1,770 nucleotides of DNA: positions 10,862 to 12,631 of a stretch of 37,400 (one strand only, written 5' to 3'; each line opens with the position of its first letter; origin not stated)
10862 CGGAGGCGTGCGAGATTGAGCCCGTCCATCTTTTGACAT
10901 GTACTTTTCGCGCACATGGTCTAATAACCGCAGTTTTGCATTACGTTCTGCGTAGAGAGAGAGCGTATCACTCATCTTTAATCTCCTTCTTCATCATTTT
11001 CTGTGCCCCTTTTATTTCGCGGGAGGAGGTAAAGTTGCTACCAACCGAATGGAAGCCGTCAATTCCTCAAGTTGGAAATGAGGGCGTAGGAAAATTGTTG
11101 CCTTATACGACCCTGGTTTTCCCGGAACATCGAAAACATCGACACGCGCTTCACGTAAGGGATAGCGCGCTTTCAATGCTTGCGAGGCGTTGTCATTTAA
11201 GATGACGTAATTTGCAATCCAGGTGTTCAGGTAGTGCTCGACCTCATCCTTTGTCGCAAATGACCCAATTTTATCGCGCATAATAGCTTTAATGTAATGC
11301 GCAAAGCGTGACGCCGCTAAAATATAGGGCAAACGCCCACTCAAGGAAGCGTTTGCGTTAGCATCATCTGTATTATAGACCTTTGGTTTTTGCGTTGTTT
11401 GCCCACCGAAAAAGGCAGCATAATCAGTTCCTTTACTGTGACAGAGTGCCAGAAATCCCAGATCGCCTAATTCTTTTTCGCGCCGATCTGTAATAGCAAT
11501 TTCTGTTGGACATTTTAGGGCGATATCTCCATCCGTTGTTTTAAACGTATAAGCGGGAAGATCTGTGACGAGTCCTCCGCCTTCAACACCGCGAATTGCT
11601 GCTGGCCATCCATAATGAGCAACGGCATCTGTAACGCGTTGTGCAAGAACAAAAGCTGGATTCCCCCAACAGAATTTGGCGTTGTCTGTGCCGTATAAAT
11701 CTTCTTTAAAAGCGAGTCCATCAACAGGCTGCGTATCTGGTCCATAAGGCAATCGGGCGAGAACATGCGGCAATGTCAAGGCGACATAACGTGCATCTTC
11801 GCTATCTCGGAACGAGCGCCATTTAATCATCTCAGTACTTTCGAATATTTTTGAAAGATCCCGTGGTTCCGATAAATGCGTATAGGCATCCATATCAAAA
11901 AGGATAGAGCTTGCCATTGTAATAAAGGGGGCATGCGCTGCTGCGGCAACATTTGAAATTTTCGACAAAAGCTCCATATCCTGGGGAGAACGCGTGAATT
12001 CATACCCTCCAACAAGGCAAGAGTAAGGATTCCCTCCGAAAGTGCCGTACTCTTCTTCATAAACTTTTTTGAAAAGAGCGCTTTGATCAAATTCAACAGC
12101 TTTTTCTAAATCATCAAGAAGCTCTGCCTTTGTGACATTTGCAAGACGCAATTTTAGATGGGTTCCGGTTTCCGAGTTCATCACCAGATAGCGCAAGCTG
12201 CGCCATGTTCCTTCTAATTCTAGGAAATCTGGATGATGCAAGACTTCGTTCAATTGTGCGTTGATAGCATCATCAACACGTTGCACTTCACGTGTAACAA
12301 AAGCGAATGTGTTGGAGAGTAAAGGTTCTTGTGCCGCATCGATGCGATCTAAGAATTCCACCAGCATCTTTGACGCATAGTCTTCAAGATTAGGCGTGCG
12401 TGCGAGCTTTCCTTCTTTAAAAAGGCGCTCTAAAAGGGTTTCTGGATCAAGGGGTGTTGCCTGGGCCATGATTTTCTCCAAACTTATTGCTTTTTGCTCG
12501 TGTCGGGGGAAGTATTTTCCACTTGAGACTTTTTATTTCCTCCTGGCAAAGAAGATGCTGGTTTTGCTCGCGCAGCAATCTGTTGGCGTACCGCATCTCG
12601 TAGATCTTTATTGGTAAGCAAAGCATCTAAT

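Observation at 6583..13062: Stand-alone T6SS sheath/tube/wedge module with no membrane complex, TssK, TssA, spike or ClpV nearby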

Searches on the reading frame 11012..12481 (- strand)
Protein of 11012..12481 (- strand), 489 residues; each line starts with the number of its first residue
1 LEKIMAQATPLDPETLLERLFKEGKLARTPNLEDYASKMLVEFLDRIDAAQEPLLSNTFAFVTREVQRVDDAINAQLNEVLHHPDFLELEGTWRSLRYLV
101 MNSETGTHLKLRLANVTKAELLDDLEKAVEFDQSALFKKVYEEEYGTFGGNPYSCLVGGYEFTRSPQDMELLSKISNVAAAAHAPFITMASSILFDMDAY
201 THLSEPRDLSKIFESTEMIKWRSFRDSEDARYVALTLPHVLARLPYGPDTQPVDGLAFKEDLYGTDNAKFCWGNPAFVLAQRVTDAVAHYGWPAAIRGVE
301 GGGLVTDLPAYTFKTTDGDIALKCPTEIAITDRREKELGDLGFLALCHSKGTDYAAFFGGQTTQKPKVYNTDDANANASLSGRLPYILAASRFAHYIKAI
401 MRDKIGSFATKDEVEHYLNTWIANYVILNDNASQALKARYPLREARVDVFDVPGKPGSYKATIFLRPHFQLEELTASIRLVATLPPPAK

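Call 3: search_protein_families(library=pfam, proteins=[window:11012-12481:-], max_evalue=0.01)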
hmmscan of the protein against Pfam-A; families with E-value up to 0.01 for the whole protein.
window:11012-12481:- (489 aa): 2 families
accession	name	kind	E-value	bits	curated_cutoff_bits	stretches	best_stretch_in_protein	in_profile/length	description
PF05943.17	VipB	-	1.8e-125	418.5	27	1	65-364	3-301/301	EvpB/VC_A0108, tail sheath N-terminal domain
PF18945.5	VipB_2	-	2.7e-45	153.6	27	1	374-484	2-112/112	EvpB/VC_A0108, tail sheath gpW/gp25-like domain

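Call 6: search_protein_families(library=ncbifam, proteins=[window:11012-12481:-], max_evalue=0.1)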
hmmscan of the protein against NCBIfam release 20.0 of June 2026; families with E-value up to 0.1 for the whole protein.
window:11012-12481:- (489 aa): 1 family
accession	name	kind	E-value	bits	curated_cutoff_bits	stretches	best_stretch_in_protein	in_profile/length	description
TIGR03355.1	VI_chp_2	equivalog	1.1e-197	657.7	271.5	1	15-485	3-473/473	type VI secretion system contractile sheath large subunit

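Call 8: find_encoding_contigs(protein=window:11012-12481:-, flank=10000, max_places=6)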
Protein window:11012-12481:- (489 aa): no gene with exactly this product is on record in the collection.

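Call 9: find_encoding_contigs(protein=window:11012-12469:-, flank=10000, max_places=6)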
Protein window:11012-12469:- (485 aa): no gene with exactly this product is on record in the collection.

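Call 10: find_homologous_proteins(query=window:11012-12469:-, max_evalue=1e-20)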
Query window:11012-12469:- (485 aa): 8000 proteins with E <= 1e-20 among 8000 candidates; the best 120 are listed.
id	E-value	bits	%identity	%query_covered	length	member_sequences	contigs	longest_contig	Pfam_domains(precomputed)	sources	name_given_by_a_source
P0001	0.0e+0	1107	100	100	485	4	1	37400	PF18945.6,PF05943.18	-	-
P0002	2.0e-286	968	86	99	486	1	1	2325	PF18945.6,PF05943.18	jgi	jgi:type VI secretion system protein ImpC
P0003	8.0e-270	914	81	99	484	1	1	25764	PF18945.6,PF05943.18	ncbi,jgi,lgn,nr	ncbi:MAG: type VI secretion system contractile sheath large subunit [Holosporales bacterium]|jgi:typ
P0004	5.9e-257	871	85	90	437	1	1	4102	PF18945.6,PF05943.18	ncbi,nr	ncbi:MAG: type VI secretion system contractile sheath large subunit, partial [Holosporales bacterium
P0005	6.3e-245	831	74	99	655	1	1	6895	PF05591.18,PF18945.6,PF05943.18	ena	-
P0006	6.6e-244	828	74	100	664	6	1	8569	PF05591.18,PF18945.6,PF05943.18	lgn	-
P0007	2.8e-243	826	75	97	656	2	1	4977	PF05591.18,PF18945.6,PF05943.18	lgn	-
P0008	3.2e-243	826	73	99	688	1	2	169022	PF05591.18,PF18945.6,PF05943.18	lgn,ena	-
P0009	8.1e-243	824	74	100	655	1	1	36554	PF05591.18,PF18945.6,PF05943.18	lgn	-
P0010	1.2e-242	824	75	100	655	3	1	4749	PF05591.18,PF18945.6,PF05943.18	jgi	-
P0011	2.0e-242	823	75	98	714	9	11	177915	PF05591.18,PF18945.6,PF05943.18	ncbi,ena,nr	ncbi:MAG: type VI secretion system contractile sheath large subunit [Alphaproteobacteria bacterium]|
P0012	8.9e-242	821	74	100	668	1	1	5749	PF05591.18,PF18945.6,PF05943.18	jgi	jgi:type VI secretion system protein ImpC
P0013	9.5e-242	821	74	100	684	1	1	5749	PF05591.18,PF18945.6,PF05943.18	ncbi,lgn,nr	ncbi:MAG: type VI secretion system contractile sheath large subunit [Holosporaceae bacterium]|nr:typ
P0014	1.3e-241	820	75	97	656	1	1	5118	PF05591.18,PF18945.6,PF05943.18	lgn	-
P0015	1.8e-241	820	74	98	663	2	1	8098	PF05591.18,PF18945.6,PF05943.18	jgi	jgi:type VI secretion system protein ImpC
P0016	2.1e-241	820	73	100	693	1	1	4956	PF05591.18,PF18945.6,PF05943.18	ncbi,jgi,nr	ncbi:MAG: type VI secretion system contractile sheath large subunit [Holosporaceae bacterium]|jgi:ty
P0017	5.3e-241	818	75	98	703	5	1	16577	PF05591.18,PF18945.6,PF05943.18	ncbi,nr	ncbi:MAG: type VI secretion system contractile sheath large subunit [Alphaproteobacteria bacterium]|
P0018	5.7e-241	818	73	100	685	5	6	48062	PF05591.18,PF18945.6,PF05943.18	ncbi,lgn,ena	-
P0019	5.9e-241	818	74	98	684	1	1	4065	PF05591.18,PF18945.6,PF05943.18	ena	-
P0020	6.0e-241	818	75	98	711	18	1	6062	PF05591.18,PF18945.6,PF05943.18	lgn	-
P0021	6.3e-241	818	74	98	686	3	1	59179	PF05591.18,PF18945.6,PF05943.18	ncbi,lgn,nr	ncbi:MAG: type VI secretion system contractile sheath large subunit [Holosporaceae bacterium]|nr:typ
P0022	1.1e-240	817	75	98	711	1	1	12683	PF05591.18,PF18945.6,PF05943.18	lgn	-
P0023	1.1e-240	817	75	98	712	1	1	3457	PF05591.18,PF18945.6,PF05943.18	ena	-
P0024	1.6e-240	817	74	98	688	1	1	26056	PF05591.18,PF18945.6,PF05943.18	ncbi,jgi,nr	ncbi:MAG: type VI secretion system contractile sheath large subunit [Holosporaceae bacterium]|jgi:ty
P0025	1.6e-240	817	74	98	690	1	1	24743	PF05591.18,PF18945.6,PF05943.18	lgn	-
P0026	2.0e-240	817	75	98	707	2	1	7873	PF05591.18,PF18945.6,PF05943.18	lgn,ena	-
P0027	2.1e-240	817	73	98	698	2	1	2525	PF05591.18,PF18945.6,PF05943.18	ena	-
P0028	2.2e-240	816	74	98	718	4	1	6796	PF05591.18,PF18945.6,PF05943.18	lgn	-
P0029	4.9e-240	815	75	98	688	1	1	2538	PF05591.18,PF18945.6,PF05943.18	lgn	-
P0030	8.0e-240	815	75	97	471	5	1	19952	PF18945.6,PF05943.18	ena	-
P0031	1.5e-239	814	74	100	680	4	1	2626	PF05591.18,PF18945.6,PF05943.18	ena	-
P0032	1.6e-239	814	74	98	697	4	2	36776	PF05591.18,PF18945.6,PF05943.18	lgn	-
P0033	1.6e-239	814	75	98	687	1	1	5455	PF05591.18,PF18945.6,PF05943.18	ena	-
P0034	2.0e-239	813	73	100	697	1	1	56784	PF05591.18,PF18945.6,PF05943.18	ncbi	-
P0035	2.2e-239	813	74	98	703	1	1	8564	PF05591.18,PF18945.6,PF05943.18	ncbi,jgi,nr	ncbi:MAG: type VI secretion system contractile sheath large subunit [Holosporaceae bacterium]|jgi:ty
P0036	2.6e-239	813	74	98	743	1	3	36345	PF05591.18,PF18945.6,PF05943.18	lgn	-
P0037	3.0e-239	813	73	99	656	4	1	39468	PF05591.18,PF18945.6,PF05943.18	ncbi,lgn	-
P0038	3.8e-239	812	74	98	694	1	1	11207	PF05591.18,PF18945.6,PF05943.18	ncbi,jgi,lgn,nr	ncbi:MAG: type VI secretion system contractile sheath large subunit [Holosporaceae bacterium]|jgi:ty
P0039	8.2e-239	811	73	98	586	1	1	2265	PF05591.18,PF18945.6,PF05943.18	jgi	jgi:type VI secretion system protein ImpC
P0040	1.2e-238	811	74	98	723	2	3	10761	PF05591.18,PF18945.6,PF05943.18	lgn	-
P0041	1.2e-238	811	73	100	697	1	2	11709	PF05591.18,PF18945.6,PF05943.18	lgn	-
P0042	2.1e-238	810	73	98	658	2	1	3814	PF05591.18,PF18945.6,PF05943.18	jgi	jgi:type VI secretion system protein ImpC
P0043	3.4e-238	809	74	98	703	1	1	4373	PF05591.18,PF18945.6,PF05943.18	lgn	-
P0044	4.1e-238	809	74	98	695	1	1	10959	PF05591.18,PF18945.6,PF05943.18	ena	-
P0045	7.7e-238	808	73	98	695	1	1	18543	PF05591.18,PF18945.6,PF05943.18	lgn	-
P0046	7.7e-238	808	73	98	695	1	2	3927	PF05591.18,PF18945.6,PF05943.18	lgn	-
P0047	8.3e-238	808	73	98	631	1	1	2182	PF05591.18,PF18945.6,PF05943.18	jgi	-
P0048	1.0e-237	808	73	98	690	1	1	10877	PF05591.18,PF18945.6,PF05943.18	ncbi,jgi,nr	ncbi:MAG: type VI secretion system contractile sheath large subunit [Holosporaceae bacterium]|jgi:ty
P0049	1.9e-237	807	73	99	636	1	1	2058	PF05591.18,PF18945.6,PF05943.18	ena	-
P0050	2.2e-237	807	72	99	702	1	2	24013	PF05591.18,PF18945.6,PF05943.18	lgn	-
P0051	2.6e-237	806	73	99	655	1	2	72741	PF05591.18,PF18945.6,PF05943.18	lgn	-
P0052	2.6e-237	806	72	98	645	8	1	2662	PF05591.18,PF18945.6,PF05943.18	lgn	-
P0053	3.3e-237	806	73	98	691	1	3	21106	PF05591.18,PF18945.6,PF05943.18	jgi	-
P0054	3.9e-237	806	73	98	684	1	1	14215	PF05591.18,PF18945.6,PF05943.18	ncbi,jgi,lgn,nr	ncbi:MAG: type VI secretion system contractile sheath large subunit [Holosporaceae bacterium]|jgi:ty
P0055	4.1e-237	806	73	98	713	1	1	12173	PF05591.18,PF18945.6,PF05943.18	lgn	-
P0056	5.1e-237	805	72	99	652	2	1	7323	PF05591.18,PF18945.6,PF05943.18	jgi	jgi:type VI secretion system protein ImpC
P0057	6.0e-237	805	73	98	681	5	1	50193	PF05591.18,PF18945.6,PF05943.18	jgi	jgi:type VI secretion system protein ImpC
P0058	6.5e-237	805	73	98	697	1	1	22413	PF05591.18,PF18945.6,PF05943.18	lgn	-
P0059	6.6e-237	805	74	98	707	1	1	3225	PF05591.18,PF18945.6,PF05943.18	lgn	-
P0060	7.6e-237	805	72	98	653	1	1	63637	PF05591.18,PF18945.6,PF05943.18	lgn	-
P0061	8.2e-237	805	73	98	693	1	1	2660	PF05591.18,PF18945.6,PF05943.18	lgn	-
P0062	1.1e-236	804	71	99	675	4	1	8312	PF05591.18,PF18945.6,PF05943.18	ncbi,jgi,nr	ncbi:MAG: type VI secretion system contractile sheath large subunit [Holosporaceae bacterium]|jgi:ty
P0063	1.3e-236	804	72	98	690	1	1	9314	PF05591.18,PF18945.6,PF05943.18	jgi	-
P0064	1.5e-236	804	72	99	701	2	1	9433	PF05591.18,PF18945.6,PF05943.18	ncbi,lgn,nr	ncbi:MAG: type VI secretion system contractile sheath large subunit [Holosporaceae bacterium]|nr:typ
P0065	1.9e-236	804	72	98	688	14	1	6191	PF05591.18,PF18945.6,PF05943.18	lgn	-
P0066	3.9e-236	802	73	98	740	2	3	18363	PF05591.18,PF18945.6,PF05943.18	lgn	-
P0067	4.9e-236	802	71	98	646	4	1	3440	PF05591.18,PF18945.6,PF05943.18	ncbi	-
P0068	5.3e-236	802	72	98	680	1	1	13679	PF05591.18,PF18945.6,PF05943.18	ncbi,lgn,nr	ncbi:hypothetical protein FACS1894122_06100 [Alphaproteobacteria bacterium]|nr:hypothetical protein 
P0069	6.6e-236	802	73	98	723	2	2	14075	PF05591.18,PF18945.6,PF05943.18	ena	-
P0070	6.8e-236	802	73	98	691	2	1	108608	PF05591.18,PF18945.6,PF05943.18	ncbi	-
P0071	8.3e-236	801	72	98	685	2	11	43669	PF05591.18,PF18945.6,PF05943.18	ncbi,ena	-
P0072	1.0e-235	801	73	98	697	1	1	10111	PF05591.18,PF18945.6,PF05943.18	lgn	-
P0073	1.1e-235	801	72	98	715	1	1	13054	PF05591.18,PF18945.6,PF05943.18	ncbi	-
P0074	1.4e-235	801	73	98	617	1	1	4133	PF05591.18,PF18945.6,PF05943.18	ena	-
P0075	1.9e-235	800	71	98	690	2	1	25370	PF05591.18,PF18945.6,PF05943.18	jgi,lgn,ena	-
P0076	2.7e-235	800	73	98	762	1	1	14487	PF05591.18,PF18945.6,PF05943.18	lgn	-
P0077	5.7e-235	799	73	98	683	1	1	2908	PF05591.18,PF18945.6,PF05943.18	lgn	-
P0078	6.1e-235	798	72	98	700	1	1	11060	PF05591.18,PF18945.6,PF05943.18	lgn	-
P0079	6.2e-235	798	71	98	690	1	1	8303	PF05591.18,PF18945.6,PF05943.18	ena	-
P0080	7.8e-235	798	72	98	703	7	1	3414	PF05591.18,PF18945.6,PF05943.18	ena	-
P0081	7.9e-235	798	71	98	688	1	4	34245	PF05591.18,PF18945.6,PF05943.18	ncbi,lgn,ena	-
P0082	8.0e-235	798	71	100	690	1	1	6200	PF05591.18,PF18945.6,PF05943.18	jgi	jgi:type VI secretion system protein ImpC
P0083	1.6e-234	797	72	99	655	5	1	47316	PF05591.18,PF18945.6,PF05943.18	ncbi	-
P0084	2.5e-234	796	71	98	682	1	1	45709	PF05591.18,PF18945.6,PF05943.18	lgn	-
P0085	2.9e-234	796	71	100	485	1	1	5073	PF18945.6,PF05943.18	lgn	-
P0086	3.5e-234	796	72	98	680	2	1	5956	PF05591.18,PF18945.6,PF05943.18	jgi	jgi:type VI secretion system protein ImpC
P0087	6.2e-234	795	72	98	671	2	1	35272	PF05591.18,PF18945.6,PF05943.18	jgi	jgi:type VI secretion system protein ImpC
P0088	9.8e-234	795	71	100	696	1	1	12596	PF05591.18,PF18945.6,PF05943.18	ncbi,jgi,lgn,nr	ncbi:MAG: type VI secretion system contractile sheath large subunit [Holosporaceae bacterium]|jgi:ty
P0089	1.2e-233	794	73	97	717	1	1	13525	PF05591.18,PF18945.6,PF05943.18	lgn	-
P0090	1.9e-233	794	71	98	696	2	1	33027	PF05591.18,PF18945.6,PF05943.18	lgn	-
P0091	4.8e-233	792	71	98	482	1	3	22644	PF18945.6,PF05943.18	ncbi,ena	-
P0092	7.7e-233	792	72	98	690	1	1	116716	PF05591.18,PF18945.6,PF05943.18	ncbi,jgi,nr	ncbi:MAG: type VI secretion system contractile sheath large subunit [Holosporaceae bacterium]|jgi:ty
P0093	1.1e-232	791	71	98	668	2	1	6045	PF05591.18,PF18945.6,PF05943.18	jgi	jgi:type VI secretion system protein ImpC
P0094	1.8e-232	790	74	94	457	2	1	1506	PF18945.6,PF05943.18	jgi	jgi:type VI secretion system protein ImpC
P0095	2.2e-232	790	69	99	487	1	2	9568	PF18945.6,PF05943.18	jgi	-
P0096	3.1e-232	790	70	98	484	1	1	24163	PF18945.6,PF05943.18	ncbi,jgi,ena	jgi:type VI secretion system protein ImpC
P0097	3.8e-232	789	71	98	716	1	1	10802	PF05591.18,PF18945.6,PF05943.18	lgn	-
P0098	4.8e-232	789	70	99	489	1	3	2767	PF18945.6,PF05943.18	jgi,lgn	-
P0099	8.7e-232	788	70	98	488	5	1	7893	PF18945.6,PF05943.18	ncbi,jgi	jgi:type VI secretion system protein ImpC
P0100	8.9e-232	788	69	99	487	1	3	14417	PF18945.6,PF05943.18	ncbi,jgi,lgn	-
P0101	1.0e-231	788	70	98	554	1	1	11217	PF05591.18,PF18945.6,PF05943.18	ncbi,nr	ncbi:MAG: type VI secretion system contractile sheath large subunit [Alphaproteobacteria bacterium]|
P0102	1.0e-231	788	69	98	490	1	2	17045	PF18945.6,PF05943.18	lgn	-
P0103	1.1e-231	788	68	100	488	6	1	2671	PF18945.6,PF05943.18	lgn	-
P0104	1.7e-231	787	70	98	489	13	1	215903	PF18945.6,PF05943.18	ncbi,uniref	ncbi:type VI secretion system contractile sheath large subunit [Candidatus Finniella inopinata]|unir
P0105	3.0e-231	786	71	98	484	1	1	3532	PF18945.6,PF05943.18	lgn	-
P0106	4.0e-231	786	69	99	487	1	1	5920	PF18945.6,PF05943.18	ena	-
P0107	5.0e-231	786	70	99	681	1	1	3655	PF05591.18,PF18945.6,PF05943.18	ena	-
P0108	5.6e-231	785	69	99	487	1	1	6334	PF18945.6,PF05943.18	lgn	-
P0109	5.7e-231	785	70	98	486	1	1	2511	PF18945.6,PF05943.18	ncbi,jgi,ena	jgi:type VI secretion system protein ImpC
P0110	7.7e-231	785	71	98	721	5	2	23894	PF05591.18,PF18945.6,PF05943.18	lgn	-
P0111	8.0e-231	785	70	98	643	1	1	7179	PF05591.18,PF18945.6,PF05943.18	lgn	-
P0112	1.1e-230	784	68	99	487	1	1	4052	PF18945.6,PF05943.18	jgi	jgi:type VI secretion system protein ImpC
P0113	1.4e-230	784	70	98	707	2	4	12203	PF05591.18,PF18945.6,PF05943.18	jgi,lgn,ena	-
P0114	1.6e-230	784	68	99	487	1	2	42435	PF18945.6,PF05943.18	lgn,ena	-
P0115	1.9e-230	784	68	100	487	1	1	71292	PF18945.6,PF05943.18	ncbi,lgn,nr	ncbi:MAG: type VI secretion system contractile sheath large subunit [Alphaproteobacteria bacterium]|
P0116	1.9e-230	784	69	98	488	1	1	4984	PF18945.6,PF05943.18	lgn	-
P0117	2.9e-230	783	69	100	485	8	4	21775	PF18945.6,PF05943.18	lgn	-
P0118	3.0e-230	783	68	99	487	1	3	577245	PF18945.6,PF05943.18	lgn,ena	-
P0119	3.5e-230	783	75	92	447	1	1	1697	PF18945.6,PF05943.18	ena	-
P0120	4.2e-230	783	69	99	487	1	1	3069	PF18945.6,PF05943.18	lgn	-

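Call 12: find_encoding_contigs(protein=P0104, flank=10000, max_places=2)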
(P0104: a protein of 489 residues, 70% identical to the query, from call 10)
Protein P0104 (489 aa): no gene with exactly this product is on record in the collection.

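Call 13: find_encoding_contigs(protein=P0003, flank=10000, max_places=2)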
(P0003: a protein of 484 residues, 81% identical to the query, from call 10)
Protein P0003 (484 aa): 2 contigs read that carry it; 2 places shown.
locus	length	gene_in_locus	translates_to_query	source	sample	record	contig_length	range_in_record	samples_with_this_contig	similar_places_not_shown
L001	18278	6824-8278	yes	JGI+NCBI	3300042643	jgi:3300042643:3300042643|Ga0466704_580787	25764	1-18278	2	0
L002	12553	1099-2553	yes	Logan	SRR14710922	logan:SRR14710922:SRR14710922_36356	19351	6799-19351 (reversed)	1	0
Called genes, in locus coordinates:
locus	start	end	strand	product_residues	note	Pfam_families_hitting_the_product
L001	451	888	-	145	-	PF09361:Phasin_2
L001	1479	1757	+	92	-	-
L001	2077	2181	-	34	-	-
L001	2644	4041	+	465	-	PF19577:DcaP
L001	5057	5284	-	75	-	-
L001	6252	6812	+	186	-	PF05591:T6SS_VipA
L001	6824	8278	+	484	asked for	PF05943:VipB, PF18945:VipB_2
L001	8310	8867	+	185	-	-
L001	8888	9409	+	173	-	-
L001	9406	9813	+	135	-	PF04965:GPW_gp25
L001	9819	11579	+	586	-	PF05947:T6SS_TssF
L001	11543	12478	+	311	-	PF06996:T6SS_TssG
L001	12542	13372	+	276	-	PF01073:3Beta_HSD (weak), PF01370:Epimerase, PF02719:Polysacc_synt_2 (weak), PF13460:NAD_binding_10, PF16363:GDP_Man_Dehyd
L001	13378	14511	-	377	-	PF07690:MFS_1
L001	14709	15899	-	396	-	PF00375:SDF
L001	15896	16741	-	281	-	PF01066:CDP-OH_P_transf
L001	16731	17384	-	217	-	PF02666:PS_Dcarbxylase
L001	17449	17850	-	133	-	PF13581:HATPase_c_2, PF02518:HATPase_c (weak)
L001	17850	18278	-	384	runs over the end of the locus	PF00072:Response_reg, PF07228:SpoIIE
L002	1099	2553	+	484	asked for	PF05943:VipB, PF18945:VipB_2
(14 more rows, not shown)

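Call 14: find_encoding_contigs(protein=P0118, flank=10000, max_places=2)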
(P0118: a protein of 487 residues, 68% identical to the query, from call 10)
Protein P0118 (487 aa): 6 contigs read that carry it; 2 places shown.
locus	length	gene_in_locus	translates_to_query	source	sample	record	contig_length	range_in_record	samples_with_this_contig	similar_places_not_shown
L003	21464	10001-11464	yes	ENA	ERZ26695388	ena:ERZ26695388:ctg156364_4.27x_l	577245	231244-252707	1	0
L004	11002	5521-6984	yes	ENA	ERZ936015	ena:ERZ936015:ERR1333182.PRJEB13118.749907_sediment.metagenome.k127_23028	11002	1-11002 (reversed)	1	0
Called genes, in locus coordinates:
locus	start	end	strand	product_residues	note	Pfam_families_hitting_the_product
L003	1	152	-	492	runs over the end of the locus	PF02934:GatB_N, PF02637:GatB_Yqey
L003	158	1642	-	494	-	PF01425:Amidase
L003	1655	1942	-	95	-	PF02686:GatC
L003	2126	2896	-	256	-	PF03372:Exo_endo_phos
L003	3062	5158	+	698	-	PF22745:Nlig-Ia, PF01653:DNA_ligase_aden, PF03120:OB_DNA_ligase, PF03119:DNA_ligase_ZBD, PF12826:HHH_2, PF00533:BRCT, PF12738:PTCB-BRCT (weak)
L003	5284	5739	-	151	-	PF00595:PDZ (faint), PF13180:PDZ_2, PF17820:PDZ_6 (weak)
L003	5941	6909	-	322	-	PF01544:CorA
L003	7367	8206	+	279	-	-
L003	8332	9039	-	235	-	PF13505:OMP_b-brl, PF01389:OmpA_membrane (weak)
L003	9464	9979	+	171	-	PF05591:T6SS_VipA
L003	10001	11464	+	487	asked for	PF05943:VipB, PF18945:VipB_2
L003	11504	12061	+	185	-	-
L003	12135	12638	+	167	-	PF04965:GPW_gp25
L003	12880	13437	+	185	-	-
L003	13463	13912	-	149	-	PF22811:Zn_ribbon_NrdR, PF03477:ATP-cone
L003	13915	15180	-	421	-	PF00464:SHMT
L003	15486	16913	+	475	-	PF00005:ABC_tran, PF00931:NB-ARC (faint), PF02463:SMC_N (faint), PF13175:AAA_15 (faint), PF13191:AAA_16 (faint), PF13401:AAA_22 (faint), PF13304:AAA_21 (weak), PF00005:ABC_tran, +4 more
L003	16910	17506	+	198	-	PF07931:CPT, PF13671:AAA_33 (faint)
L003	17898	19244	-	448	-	PF01734:Patatin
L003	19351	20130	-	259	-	PF03167:UDG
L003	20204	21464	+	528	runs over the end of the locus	PF00890:FAD_binding_2 (faint), PF01266:DAO (faint), PF01946:Thi4 (weak), PF05834:Lycopene_cycl (faint), PF07992:Pyr_redox_2 (weak), PF13450:NAD_binding_8 (weak), PF21162:ETFQO_UQ-bd, PF05187:Fer4_ETF_QO, +1 more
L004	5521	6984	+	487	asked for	PF05943:VipB, PF18945:VipB_2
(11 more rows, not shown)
